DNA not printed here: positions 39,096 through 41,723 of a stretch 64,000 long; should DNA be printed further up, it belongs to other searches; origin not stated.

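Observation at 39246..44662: Cytochrome bd-like oxidase fused to cytochrome c, translationally coupled to two MrpD/NuoN-like subunits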

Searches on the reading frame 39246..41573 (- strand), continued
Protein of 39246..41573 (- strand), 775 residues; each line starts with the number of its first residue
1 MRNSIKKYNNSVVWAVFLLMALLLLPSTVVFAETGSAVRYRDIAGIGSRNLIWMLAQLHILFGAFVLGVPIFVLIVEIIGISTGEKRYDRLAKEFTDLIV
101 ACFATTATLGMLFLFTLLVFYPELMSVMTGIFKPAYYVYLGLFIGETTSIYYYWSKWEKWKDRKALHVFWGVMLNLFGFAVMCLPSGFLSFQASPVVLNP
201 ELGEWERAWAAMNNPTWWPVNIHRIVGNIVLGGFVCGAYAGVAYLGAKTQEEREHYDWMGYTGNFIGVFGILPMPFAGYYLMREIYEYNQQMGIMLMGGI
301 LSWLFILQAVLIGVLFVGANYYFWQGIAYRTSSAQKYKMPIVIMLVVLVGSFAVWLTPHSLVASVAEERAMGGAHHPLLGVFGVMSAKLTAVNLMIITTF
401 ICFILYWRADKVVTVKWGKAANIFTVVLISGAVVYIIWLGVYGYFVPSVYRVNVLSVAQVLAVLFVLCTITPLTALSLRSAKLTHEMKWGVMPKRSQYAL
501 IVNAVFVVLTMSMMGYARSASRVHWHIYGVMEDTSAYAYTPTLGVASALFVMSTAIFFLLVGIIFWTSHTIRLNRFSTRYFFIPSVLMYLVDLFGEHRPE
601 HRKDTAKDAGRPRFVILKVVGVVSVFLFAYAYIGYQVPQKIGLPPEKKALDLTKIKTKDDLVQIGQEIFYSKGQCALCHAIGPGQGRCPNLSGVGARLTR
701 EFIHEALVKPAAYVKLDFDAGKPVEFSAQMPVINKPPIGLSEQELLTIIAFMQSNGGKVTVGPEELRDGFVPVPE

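Call 28: find_related_loci(query=A1, collection=genome_contigs, flank=10000)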
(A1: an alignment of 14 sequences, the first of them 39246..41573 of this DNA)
Query A1 (775 aa) in genome_contigs; peptide patterns used: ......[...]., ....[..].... (x = any residue, [..] = any of these).
599 stretches matched a pattern (row limit reached: there are more); 597 encode a relative of the query (tblastn E <= 1e-3); the best 80 are kept; 80 distinct loci.
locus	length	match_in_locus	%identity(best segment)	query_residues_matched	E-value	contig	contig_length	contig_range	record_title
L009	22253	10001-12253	78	13-766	0e+0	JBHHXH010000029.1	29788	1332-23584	MAG: Nitrospiria bacterium isolate D_2_bin.29 NODE_361_length_29788_cov_7.355127, whole genome shotgun sequence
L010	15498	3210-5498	74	9-773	0e+0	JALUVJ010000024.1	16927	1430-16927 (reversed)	MAG: Nitrospira sp. isolate 128-326_metabat2_scaf2bin.035 128-326_scaffold_1445_c1, whole genome shotgun sequence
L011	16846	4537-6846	76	4-775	0e+0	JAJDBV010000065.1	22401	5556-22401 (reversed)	MAG: Nitrospirota bacterium isolate OFTM249 OFTM249_64, whole genome shotgun sequence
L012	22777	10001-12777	61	27-775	0e+0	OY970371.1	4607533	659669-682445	MAG: Candidatus Manganitrophaceae bacterium isolate MFD03066.bin.c.2 genome assembly, chromosome: 1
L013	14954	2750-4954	58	14-769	0e+0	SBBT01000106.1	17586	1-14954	MAG: Candidatus Troglogloeales bacterium isolate Bin_6_1_1 Hy_contig7477, whole genome shotgun sequence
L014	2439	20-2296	56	9-767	0e+0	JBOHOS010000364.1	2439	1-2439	MAG: Nitrospiraceae bacterium isolate M3-S_concoct.bin.189 k127_2165768, whole genome shotgun sequence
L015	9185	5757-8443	58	31-775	0e+0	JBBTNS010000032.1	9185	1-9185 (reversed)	MAG: Nitrospirota bacterium isolate H32-bin103_1 H32_bin103_1_000000000032, whole genome shotgun sequence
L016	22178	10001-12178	58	39-767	0e+0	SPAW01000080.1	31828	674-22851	MAG: Nitrospira sp. isolate RCA Rifle_cladeA_scaffold_80, whole genome shotgun sequence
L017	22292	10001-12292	57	23-767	0e+0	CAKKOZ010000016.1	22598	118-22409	Nitrospiria bacterium isolate Hainich-H32-bin115-1 genome assembly, contig: H32-bin115_1_Hain_PNK108_H32_02um_1166_lengt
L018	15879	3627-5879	55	22-767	0e+0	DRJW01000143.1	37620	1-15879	MAG TPA_asm: Nitrospirae bacterium isolate HyVt-426 HyVt-426_k95_1444, whole genome shotgun sequence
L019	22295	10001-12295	53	11-767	0e+0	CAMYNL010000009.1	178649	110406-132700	MAG: uncultured Gammaproteobacteria bacterium isolate FO_Gamma_078.1 genome assembly, contig: scaffold_24, whole genome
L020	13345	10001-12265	52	17-775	0e+0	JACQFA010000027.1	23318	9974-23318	MAG: Nitrospirae bacterium isolate NC_groundwater_1035_Pr1_S-0.65um_57_15 Montesol18_Sp65_coassembly_scaffold_397415, wh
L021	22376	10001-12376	53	32-774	0e+0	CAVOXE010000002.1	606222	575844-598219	MAG: Nitrospirota bacterium isolate MFD00392.bin.1.17 genome assembly, contig: contig_21491, whole genome shotgun sequen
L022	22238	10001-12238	55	21-767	0e+0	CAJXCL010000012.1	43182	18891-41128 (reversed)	MAG TPA_asm: uncultured Nitrospirae bacterium isolate ERR599099_bin.62_MetaBAT_v2.12.1_MAG genome assembly, contig: NODE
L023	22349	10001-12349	52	20-767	0e+0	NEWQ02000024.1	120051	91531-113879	MAG: Nitrospira sp. CG24D Nitrospira_sp_RSF21_CG24_D_24, whole genome shotgun sequence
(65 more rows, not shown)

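Call 31: find_encoding_contigs(protein=P0003, flank=10000, max_places=2)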
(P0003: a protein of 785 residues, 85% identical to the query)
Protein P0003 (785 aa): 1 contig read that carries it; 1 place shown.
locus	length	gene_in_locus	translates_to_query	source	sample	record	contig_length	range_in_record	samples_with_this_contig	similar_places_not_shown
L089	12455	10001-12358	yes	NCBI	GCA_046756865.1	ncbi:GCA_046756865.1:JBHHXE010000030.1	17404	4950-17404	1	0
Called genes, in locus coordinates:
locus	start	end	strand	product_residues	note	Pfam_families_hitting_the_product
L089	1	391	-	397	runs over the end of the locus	PF00155:Aminotran_1_2, PF01041:DegT_DnrJ_EryC1 (weak)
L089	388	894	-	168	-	PF01467:CTP_transf_like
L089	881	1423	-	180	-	PF03602:Cons_hypoth95, PF02086:MethyltransfD12 (faint), PF05175:MTS (weak)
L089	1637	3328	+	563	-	PF02554:CstA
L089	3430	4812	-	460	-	-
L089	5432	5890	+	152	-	PF00571:CBS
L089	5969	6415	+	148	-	PF00571:CBS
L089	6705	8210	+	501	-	PF00662:Proton_antipo_N (weak), PF00361:Proton_antipo_M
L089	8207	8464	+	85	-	-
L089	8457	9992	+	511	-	PF00361:Proton_antipo_M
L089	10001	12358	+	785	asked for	PF01654:Cyt_bd_oxida_I, PF00034:Cytochrom_C (weak)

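Call 32: find_encoding_contigs(protein=P0002, flank=10000, max_places=2)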
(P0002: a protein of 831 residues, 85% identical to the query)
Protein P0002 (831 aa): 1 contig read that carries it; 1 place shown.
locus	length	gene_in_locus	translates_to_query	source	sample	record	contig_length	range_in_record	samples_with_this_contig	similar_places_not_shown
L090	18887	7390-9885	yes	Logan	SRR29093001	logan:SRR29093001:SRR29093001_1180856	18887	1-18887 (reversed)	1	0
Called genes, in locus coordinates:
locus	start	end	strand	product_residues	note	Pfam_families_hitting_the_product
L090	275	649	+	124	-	PF05973:Gp49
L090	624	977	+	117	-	PF13744:HTH_37, PF01381:HTH_3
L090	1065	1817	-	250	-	-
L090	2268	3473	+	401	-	PF13442:Cytochrome_CBB3, PF00034:Cytochrom_C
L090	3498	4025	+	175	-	PF00034:Cytochrom_C, PF13442:Cytochrome_CBB3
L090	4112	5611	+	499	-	PF00662:Proton_antipo_N (weak), PF00361:Proton_antipo_M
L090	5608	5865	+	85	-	-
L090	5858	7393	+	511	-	PF00361:Proton_antipo_M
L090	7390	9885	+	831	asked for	PF01654:Cyt_bd_oxida_I, PF00034:Cytochrom_C (weak)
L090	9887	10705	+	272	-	PF00034:Cytochrom_C, PF13442:Cytochrome_CBB3, PF00034:Cytochrom_C (weak)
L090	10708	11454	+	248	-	PF13442:Cytochrome_CBB3 (weak), PF00034:Cytochrom_C (faint)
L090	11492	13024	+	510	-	PF00034:Cytochrom_C, PF13442:Cytochrome_CBB3, PF00034:Cytochrom_C, PF13442:Cytochrome_CBB3 (weak), PF09459:EB_dh (weak)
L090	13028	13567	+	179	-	PF13620:CarboxypepD_reg (weak)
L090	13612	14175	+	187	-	PF00355:Rieske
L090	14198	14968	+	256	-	PF00033:Cytochrome_B, PF14358:DUF4405 (weak), PF13631:Cytochrom_B_N_2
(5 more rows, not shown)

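Call 40: search_protein_families(library=pfam, proteins=[L089:8207-8464:+, L001:8153-9967:+], max_evalue=0.001)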
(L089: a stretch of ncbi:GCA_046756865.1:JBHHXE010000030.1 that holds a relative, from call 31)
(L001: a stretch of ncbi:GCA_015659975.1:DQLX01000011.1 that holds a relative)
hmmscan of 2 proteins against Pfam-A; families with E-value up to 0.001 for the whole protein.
L089:8207-8464:+ (85 aa): 0 families

L001:8153-9967:+ (604 aa): 1 family
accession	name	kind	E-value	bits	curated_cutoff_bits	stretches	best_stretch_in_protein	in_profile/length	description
PF00361.26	Proton_antipo_M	-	2.4e-48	165.3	21.5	1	131-422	1-278/294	NADH:quinone oxidoreductase/Mrp antiporter, TM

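Call 62: list_cluster_members(proteins=[P0011, P0013, P0015, P0028, P0043, P0091, P0118, P0126])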
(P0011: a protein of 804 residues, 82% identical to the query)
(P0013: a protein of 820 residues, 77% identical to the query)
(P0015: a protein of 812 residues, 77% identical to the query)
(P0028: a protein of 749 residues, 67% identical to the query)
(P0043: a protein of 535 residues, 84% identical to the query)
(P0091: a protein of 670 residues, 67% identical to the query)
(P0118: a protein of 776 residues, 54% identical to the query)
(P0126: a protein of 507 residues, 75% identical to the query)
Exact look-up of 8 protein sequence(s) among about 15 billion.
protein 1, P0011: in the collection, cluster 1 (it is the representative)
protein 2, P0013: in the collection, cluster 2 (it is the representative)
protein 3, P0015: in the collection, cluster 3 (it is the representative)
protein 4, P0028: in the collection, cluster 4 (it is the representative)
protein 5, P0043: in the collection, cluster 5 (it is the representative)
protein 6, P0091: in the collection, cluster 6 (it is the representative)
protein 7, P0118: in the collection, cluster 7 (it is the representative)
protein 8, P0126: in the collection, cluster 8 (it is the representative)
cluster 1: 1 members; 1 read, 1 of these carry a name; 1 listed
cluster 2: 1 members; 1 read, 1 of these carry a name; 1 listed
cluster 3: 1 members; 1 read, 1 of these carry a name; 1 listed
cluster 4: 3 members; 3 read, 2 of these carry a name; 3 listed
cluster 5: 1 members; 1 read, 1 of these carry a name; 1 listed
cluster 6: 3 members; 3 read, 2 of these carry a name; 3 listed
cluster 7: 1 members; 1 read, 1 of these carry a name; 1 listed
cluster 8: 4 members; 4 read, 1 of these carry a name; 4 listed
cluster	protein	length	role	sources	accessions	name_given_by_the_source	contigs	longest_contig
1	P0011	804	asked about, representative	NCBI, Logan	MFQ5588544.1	MAG: cytochrome ubiquinol oxidase subunit I [Nitrospiria bacterium]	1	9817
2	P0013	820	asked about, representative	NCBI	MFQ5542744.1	MAG: cytochrome ubiquinol oxidase subunit I [Nitrospiria bacterium]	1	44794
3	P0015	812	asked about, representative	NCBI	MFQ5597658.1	MAG: cytochrome ubiquinol oxidase subunit I [Nitrospiria bacterium]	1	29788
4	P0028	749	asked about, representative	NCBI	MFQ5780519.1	MAG: c-type cytochrome, partial [Nitrospiria bacterium]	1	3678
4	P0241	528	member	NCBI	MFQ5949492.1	MAG: c-type cytochrome, partial [Nitrospiria bacterium]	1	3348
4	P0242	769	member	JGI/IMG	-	-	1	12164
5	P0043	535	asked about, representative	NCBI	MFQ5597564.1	MAG: c-type cytochrome, partial [Nitrospiria bacterium]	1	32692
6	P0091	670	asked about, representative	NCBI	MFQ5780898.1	MAG: hypothetical protein ACE5HN_08980, partial [Nitrospiria bacterium]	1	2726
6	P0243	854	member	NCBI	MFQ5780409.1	MAG: cytochrome ubiquinol oxidase subunit I [Nitrospiria bacterium]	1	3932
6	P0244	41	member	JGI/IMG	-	-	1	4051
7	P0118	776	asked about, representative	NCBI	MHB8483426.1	MAG: cytochrome ubiquinol oxidase subunit I [Nitrospiria bacterium]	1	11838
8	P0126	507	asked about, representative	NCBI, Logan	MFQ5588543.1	MAG: Na(+)/H(+) antiporter subunit D [Nitrospiria bacterium]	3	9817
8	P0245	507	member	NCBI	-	-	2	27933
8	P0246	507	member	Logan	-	-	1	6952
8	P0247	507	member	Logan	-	-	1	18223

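Call 63: find_encoding_contigs(protein=P0043, flank=10000, max_places=2)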
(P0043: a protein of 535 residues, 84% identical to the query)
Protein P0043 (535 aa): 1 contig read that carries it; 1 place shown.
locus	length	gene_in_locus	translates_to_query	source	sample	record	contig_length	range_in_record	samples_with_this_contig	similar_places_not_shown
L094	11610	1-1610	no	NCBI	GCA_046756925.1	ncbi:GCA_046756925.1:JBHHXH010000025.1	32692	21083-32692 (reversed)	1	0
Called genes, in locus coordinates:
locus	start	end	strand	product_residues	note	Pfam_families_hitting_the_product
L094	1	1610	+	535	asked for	PF00034:Cytochrom_C (weak)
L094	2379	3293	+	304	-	PF01259:SAICAR_synt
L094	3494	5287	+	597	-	PF00795:CN_hydrolase, PF02540:NAD_synthase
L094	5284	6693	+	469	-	PF03951:Gln-synt_N, PF00120:Gln-synt_C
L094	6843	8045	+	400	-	PF00926:DHBP_synthase, PF00925:GTP_cyclohydro2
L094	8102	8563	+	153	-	PF00885:DMRL_synthase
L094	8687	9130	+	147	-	PF01029:NusB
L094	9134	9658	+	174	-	PF02789:Peptidase_M17_N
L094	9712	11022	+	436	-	PF00206:Lyase_1, PF10397:ADSL_C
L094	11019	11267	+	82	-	PF02700:PurS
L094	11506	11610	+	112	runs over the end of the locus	PF13411:MerR_1 (weak)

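Call 67: predict_structure(alignment_id=A2)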
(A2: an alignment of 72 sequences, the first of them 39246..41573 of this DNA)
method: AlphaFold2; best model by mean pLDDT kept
length: 775 residues; sequences in the alignment: 72
mean_pLDDT: 80.6   pTM: 0.82
mean pLDDT of the five models: 80.6, 78.4, 76.8, 75.8, 74.2
residues with pLDDT >= 90: 348; 70-90: 236; 50-70: 128; < 50: 63
segments of 3 or more residues with pLDDT < 50: 26-35, 294-298, 371-379, 608-611, 675-697, 726-730
pLDDT, mean of each block of 10 residues (from residue 1): 60 74 53 56 84 92 90 95 93 93 90 91 90 92 94 94 94 95 90 74 88 85 94 95 91 96 94 85 70 52 78 92 96 94 94 75 63 47 73 94 95 95 97 95 79 85 95 94 94 94 94 83 71 76 88 94 79 56 65 63 52 72 90 84 76 91 84 52 39 51 73 53 51 64 88 76 82 53
secondary structure, 60 per line:
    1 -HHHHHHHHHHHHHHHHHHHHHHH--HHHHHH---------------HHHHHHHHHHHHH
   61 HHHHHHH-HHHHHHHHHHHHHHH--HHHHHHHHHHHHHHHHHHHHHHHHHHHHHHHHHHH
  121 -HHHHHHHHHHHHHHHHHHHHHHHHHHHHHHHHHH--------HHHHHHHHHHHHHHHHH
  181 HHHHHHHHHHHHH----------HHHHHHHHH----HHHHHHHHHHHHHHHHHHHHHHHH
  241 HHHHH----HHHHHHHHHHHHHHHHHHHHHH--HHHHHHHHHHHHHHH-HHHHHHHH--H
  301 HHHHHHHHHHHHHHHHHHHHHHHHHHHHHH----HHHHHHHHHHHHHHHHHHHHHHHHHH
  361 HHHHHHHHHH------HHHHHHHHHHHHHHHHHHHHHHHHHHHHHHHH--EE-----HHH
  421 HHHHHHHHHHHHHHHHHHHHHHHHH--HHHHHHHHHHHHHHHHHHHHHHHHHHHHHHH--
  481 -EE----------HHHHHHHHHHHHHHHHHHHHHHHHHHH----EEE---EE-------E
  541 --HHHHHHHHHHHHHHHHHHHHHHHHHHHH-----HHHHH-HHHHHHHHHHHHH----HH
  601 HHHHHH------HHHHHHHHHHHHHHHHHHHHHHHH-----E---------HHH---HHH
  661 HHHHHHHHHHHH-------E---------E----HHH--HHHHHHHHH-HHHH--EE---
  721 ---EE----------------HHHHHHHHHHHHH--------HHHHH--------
elements in order (helices of 4 or more, strands of 3 or more residues): H2-24 H27-32 H48-67 H69-83 H86-120 H122-155 H164-193 H204-212 H217-245 H250-271 H274-288 H290-297 H300-330 H335-370 H377-408 H418-445 H448-478 H494-520 E525-527 H543-570 H576-580 H582-594 H599-606 H613-636 H658-672 H700-708 H710-713 H742-754 H763-767

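Call 69: fold_search(model_id=the predicted structure, library=pdb)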
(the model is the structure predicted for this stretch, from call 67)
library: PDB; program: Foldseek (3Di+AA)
matches with E <= 10: 199; with E <= 0.001: 10
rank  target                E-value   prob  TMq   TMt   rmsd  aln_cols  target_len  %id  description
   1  7oy2_C                7.9e-07  1.00  0.34  0.56  18.6       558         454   12  High resolution structure of cytochrome bd-II oxidase from E. coli (released 2021-12-15)
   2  9r2g_A                1.8e-06  1.00  0.29  0.57  18.7       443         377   14  Cytochrome bd II oxidase qOR-2 type from Mycobacterium smegmatis (released 2026-03-04)
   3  7ose_A                3.8e-06  1.00  0.34  0.51  18.9       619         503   11  cytochrome bd-II type oxidase with bound aurachin D (released 2021-11-17)
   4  6rx4_A                5.6e-06  1.00  0.32  0.50  18.2       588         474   13  THE STRUCTURE OF BD OXIDASE FROM ESCHERICHIA COLI (released 2019-11-20)
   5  8b4o_A                5.8e-06  1.00  0.29  0.48  19.5       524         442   12  Cryo-EM structure of cytochrome bd oxidase from C. glutamicum (released 2022-12-28)
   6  5doq_A                1.8e-05  1.00  0.29  0.51   3.3       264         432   18  The structure of bd oxidase from Geobacillus thermodenitrificans (released 2016-05-04)
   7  6rko_A                2.6e-05  1.00  0.34  0.57  20.3       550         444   12  Cryo-EM structure of the E. coli cytochrome bd-I oxidase at 2.68 A resolution (released 2019-10-16)
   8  9fka_A                4.6e-05  1.00  0.33  0.52  13.0       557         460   13  Cryo-EM structure of the reduced cytochrome bd oxidase from M. tuberculosis (released 2025-02-12)
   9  7d5i_A                8.4e-05  1.00  0.32  0.53  13.3       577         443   14  Structure of Mycobacterium smegmatis bd complex in the apo-form. (released 2021-06-23)
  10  7nkz_A                8.7e-05  1.00  0.36  0.58  12.3       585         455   13  Cryo-EM structure of the cytochrome bd oxidase from M. tuberculosis at 2.5 A resolution (released 2021-09-22)
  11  7oy2_B                1.0e-02  1.00  0.21  0.38  19.2       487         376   11  High resolution structure of cytochrome bd-II oxidase from E. coli (released 2021-12-15)
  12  8b4o_B                3.1e-02  1.00  0.22  0.47  13.6       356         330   10  Cryo-EM structure of cytochrome bd oxidase from C. glutamicum (released 2022-12-28)
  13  7ose_B                3.2e-02  1.00  0.21  0.40   5.5       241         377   13  cytochrome bd-II type oxidase with bound aurachin D (released 2021-11-17)
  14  6rko_B                4.0e-02  1.00  0.21  0.38  16.6       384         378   11  Cryo-EM structure of the E. coli cytochrome bd-I oxidase at 2.68 A resolution (released 2019-10-16)
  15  6rx4_B                5.6e-02  1.00  0.20  0.36   6.6       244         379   11  THE STRUCTURE OF BD OXIDASE FROM ESCHERICHIA COLI (released 2019-11-20)
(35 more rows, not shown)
